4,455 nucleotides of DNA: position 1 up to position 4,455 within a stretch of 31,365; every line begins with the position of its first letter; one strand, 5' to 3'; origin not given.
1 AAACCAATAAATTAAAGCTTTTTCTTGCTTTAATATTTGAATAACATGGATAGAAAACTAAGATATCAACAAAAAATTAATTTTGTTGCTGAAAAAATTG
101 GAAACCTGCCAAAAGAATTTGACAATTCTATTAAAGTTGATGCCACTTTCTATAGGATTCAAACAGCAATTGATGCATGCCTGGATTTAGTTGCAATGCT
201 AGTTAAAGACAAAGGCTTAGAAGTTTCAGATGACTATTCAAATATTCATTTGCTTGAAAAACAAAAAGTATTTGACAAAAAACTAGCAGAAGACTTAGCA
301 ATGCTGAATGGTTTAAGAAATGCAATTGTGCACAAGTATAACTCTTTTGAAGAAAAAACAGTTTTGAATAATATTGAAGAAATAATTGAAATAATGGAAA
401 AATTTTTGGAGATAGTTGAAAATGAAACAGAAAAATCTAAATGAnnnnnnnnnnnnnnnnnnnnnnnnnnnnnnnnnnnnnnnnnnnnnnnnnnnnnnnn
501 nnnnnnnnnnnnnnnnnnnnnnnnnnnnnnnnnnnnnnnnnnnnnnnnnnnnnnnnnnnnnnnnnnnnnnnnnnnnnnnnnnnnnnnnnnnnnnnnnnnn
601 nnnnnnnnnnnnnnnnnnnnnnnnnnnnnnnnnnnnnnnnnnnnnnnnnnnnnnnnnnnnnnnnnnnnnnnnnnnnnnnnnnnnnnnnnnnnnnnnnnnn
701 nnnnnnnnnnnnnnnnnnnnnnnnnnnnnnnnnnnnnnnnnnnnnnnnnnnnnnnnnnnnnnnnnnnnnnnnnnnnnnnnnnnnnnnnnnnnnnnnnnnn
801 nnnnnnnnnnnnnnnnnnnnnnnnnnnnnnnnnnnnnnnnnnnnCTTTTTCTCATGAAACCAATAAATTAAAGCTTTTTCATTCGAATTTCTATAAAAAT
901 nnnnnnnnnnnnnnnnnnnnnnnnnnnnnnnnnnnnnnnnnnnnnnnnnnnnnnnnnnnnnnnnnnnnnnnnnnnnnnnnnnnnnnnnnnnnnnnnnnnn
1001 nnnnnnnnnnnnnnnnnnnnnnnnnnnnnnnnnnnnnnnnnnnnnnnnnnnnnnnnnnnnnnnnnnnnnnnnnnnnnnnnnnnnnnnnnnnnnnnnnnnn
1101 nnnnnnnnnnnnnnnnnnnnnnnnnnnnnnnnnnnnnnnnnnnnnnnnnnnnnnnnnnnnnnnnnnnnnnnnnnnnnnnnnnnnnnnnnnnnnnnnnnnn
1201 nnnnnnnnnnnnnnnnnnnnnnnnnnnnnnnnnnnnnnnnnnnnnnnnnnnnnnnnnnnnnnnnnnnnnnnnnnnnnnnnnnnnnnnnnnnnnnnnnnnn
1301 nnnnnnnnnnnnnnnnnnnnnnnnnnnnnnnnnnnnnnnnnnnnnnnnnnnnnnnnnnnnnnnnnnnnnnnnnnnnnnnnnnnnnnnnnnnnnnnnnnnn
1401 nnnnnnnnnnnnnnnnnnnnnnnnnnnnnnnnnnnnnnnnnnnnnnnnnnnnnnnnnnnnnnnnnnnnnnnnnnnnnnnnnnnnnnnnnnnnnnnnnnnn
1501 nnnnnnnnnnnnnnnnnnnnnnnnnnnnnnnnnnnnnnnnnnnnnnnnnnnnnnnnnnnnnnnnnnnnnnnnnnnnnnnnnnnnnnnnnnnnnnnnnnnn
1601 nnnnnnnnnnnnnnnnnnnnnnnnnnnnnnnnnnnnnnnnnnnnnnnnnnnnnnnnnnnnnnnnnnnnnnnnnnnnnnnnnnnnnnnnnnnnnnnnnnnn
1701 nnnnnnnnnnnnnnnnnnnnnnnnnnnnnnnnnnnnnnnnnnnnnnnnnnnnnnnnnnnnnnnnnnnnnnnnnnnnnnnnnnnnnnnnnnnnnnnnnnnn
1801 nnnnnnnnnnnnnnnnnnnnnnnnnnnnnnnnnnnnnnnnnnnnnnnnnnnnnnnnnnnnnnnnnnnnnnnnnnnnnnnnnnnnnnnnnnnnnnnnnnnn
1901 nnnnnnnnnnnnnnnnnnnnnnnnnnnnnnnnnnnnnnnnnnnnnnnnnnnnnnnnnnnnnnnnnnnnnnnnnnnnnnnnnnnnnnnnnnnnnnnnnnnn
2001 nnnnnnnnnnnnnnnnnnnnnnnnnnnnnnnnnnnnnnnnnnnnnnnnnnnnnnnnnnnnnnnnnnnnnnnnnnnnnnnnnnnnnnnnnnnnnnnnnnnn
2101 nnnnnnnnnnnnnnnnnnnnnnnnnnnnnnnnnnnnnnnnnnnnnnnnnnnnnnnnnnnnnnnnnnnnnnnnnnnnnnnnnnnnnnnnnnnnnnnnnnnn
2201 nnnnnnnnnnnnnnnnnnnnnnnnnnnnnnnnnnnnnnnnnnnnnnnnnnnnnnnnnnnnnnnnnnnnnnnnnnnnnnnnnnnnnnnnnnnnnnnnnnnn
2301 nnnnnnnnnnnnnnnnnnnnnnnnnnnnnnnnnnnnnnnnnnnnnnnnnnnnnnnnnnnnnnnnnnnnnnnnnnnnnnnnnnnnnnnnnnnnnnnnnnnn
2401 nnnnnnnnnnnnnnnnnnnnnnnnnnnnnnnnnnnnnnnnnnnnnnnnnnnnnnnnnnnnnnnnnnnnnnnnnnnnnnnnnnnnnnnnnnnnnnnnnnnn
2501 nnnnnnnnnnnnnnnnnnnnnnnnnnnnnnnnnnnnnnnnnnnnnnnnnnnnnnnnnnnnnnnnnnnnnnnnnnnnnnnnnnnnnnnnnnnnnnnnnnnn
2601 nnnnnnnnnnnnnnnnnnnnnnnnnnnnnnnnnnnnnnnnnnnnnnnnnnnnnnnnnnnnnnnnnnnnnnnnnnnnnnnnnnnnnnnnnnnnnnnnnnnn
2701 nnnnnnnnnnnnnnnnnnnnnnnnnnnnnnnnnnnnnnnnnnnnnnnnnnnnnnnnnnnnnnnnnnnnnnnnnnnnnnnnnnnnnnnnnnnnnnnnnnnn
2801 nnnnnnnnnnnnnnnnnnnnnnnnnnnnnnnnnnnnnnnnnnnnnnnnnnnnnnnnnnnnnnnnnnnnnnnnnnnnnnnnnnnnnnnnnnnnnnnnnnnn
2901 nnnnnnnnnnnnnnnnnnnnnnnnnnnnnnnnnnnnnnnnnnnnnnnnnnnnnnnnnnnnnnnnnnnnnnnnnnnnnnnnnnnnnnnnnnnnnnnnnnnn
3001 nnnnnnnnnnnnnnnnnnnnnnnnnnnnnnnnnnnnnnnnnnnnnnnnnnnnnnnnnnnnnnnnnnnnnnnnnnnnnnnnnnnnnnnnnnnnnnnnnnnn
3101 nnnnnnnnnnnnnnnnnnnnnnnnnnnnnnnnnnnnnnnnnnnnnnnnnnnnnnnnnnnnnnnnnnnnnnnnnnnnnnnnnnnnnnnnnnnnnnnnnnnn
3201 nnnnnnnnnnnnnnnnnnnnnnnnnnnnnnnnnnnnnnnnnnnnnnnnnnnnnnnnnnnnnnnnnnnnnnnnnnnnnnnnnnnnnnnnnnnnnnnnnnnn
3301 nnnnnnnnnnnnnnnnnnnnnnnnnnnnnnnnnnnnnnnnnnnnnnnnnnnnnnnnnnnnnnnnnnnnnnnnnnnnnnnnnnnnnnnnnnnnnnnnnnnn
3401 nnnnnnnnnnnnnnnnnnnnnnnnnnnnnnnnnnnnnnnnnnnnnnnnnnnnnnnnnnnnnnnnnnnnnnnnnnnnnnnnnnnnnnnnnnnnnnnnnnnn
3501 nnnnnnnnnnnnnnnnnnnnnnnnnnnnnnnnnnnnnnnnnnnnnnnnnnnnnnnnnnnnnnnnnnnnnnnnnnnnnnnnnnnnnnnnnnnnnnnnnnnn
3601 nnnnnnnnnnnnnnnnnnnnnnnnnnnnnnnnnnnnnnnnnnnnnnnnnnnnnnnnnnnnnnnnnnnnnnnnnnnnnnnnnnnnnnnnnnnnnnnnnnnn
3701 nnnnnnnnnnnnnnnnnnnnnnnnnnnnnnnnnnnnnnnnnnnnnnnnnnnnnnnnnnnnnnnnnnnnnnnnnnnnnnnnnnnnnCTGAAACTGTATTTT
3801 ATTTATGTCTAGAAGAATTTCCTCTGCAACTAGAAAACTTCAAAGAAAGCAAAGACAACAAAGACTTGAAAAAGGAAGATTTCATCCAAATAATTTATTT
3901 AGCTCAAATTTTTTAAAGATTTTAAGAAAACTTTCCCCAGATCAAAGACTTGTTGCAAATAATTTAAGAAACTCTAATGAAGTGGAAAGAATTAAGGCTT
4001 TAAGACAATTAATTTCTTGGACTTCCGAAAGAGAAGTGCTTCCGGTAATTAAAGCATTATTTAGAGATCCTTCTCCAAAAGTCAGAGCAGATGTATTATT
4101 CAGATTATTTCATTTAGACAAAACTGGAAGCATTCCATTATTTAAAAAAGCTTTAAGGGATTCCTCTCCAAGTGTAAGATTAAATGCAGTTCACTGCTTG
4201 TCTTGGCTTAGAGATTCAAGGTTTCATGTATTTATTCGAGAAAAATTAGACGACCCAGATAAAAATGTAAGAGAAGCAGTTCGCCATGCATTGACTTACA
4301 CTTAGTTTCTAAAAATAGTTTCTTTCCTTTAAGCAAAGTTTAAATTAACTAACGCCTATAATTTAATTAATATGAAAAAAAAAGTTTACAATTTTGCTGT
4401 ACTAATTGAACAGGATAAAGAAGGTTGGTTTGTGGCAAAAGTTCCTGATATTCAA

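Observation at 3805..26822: Arg/Lys-rich N-terminal leader on about 15 otherwise unrelated ORFs, absent from the housekeeping enzymes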

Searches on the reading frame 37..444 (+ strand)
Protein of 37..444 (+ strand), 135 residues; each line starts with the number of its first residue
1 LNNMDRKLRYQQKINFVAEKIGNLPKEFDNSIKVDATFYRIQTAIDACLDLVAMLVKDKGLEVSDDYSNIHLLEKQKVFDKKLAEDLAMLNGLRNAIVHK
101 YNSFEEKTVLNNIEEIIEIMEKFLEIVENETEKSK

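Call 11: find_encoding_contigs(protein=window:37-444:+, flank=10000, max_places=4)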
Protein window:37-444:+ (135 aa): no gene with exactly this product is on record in the collection.

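Call 13: find_encoding_contigs(protein=window:46-444:+, flank=10000, max_places=4)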
Protein window:46-444:+ (132 aa): 2 contigs read that carry it; 2 places shown.
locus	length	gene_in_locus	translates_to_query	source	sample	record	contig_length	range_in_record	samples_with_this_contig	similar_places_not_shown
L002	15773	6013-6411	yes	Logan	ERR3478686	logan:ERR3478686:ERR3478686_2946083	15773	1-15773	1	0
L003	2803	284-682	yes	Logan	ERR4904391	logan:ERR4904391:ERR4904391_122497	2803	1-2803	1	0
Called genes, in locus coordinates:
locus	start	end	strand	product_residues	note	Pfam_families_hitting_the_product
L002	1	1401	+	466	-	?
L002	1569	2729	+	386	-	PF00999:Na_H_Exchanger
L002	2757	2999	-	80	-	-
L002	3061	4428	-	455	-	PF00224:PK, PF02887:PK_C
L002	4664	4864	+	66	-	PF04014:MazE_antitoxin (weak)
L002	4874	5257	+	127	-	PF01850:PIN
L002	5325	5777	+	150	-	PF01661:Macro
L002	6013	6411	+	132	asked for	PF01934:HepT-like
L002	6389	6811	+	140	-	PF18765:Polbeta, PF01909:NTP_transf_2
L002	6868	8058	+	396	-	PF02441:Flavoprotein, PF04127:DFP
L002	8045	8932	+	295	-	PF02558:ApbA, PF08546:ApbA_C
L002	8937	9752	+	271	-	PF02548:Pantoate_transf, PF13714:PEP_mutase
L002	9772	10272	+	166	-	PF12765:Cohesin_HEAT (faint), PF02985:HEAT (faint), PF13646:HEAT_2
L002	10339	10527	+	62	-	PF15919:HicB_lk_antitox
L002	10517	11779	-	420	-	PF00709:Adenylsucc_synt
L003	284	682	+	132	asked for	PF01934:HepT-like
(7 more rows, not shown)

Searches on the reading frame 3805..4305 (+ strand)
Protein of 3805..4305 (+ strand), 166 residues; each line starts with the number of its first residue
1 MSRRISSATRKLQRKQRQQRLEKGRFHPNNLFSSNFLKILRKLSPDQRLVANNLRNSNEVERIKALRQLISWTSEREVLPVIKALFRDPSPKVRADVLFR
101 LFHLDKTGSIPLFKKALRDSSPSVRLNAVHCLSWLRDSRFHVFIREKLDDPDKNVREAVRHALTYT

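Call 6: search_protein_families(library=pfam, proteins=[window:3805-4305:+], max_evalue=0.01)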
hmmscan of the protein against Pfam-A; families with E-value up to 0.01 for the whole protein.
window:3805-4305:+ (166 aa): 8 families
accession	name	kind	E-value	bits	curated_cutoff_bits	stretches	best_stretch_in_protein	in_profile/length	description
PF13646.12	HEAT_2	-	2e-16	60.5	27.7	1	80-163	3-87/88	HEAT repeats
PF02985.28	HEAT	-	4.1e-11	42.5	23.5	1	110-132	2-24/31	HEAT repeat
PF12765.13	Cohesin_HEAT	-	1.5e-05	25.7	21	0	112-125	22-35/42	HEAT repeat associated with sister chromatid cohesion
PF13513.12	HEAT_EZ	-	5e-05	24.2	27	0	111-133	31-53/55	HEAT-like repeat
PF12717.13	Cnd1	-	5.3e-05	23.8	26.4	0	113-164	26-83/162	non-SMC mitotic condensation complex subunit 1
PF01602.26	Adaptin_N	-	9.6e-05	21.6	37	1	51-135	85-178/524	Adaptin N terminal region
PF21581.3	SCD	-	0.0042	17.8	27.5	0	115-135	37-57/75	Stromalin conservative domain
PF12348.14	CLASP_N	-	0.007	16.4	27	0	143-163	180-200/227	CLASP N terminal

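Call 65: search_protein_families(library=padloc, proteins=[window:3805-4305:+], max_evalue=0.1)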
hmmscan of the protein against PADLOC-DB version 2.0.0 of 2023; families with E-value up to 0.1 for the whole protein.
window:3805-4305:+ (166 aa): 2 families
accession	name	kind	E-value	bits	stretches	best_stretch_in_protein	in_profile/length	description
PDLC02919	HEAT-ARM_XIII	-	3.5e-07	26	1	49-163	327-442/1972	-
PDLC01792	Cas85f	-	0.018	11.4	1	13-72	273-331/681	-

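Call 67: find_related_loci(query=window:3805-4305:+, collection=viral_contigs, flank=5000)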
Query window:3805-4305:+ (166 aa) in viral_contigs; peptide patterns used: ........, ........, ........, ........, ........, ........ (x = any residue, [..] = any of these).
83 stretches matched a pattern, but none encodes a relative of the query by tblastn (E <= 1e-3).

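Call 74: predict_structure(protein=window:3805-4305:+)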
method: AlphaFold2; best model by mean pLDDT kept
length: 166 residues; sequences in the alignment: 1
mean_pLDDT: 66.8   pTM: 0.52
mean pLDDT of the five models: 66.8, 66.7, 61.6, 57.1, 47.6
residues with pLDDT >= 90: 0; 70-90: 69; 50-70: 83; < 50: 14
segments of 3 or more residues with pLDDT < 50: 21-31
pLDDT, mean of each block of 10 residues (from residue 1): 67 69 43 58 70 71 72 62 66 72 59 66 69 69 79 75 70
secondary structure, 60 per line:
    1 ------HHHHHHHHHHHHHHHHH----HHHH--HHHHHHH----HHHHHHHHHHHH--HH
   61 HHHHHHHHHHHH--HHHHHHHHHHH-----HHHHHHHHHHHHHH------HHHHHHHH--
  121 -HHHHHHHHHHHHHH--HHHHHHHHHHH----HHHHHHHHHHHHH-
elements in order: H7-23 H28-31 H34-40 H45-56 H59-72 H75-85 H91-104 H111-118 H122-135 H138-148 H153-165
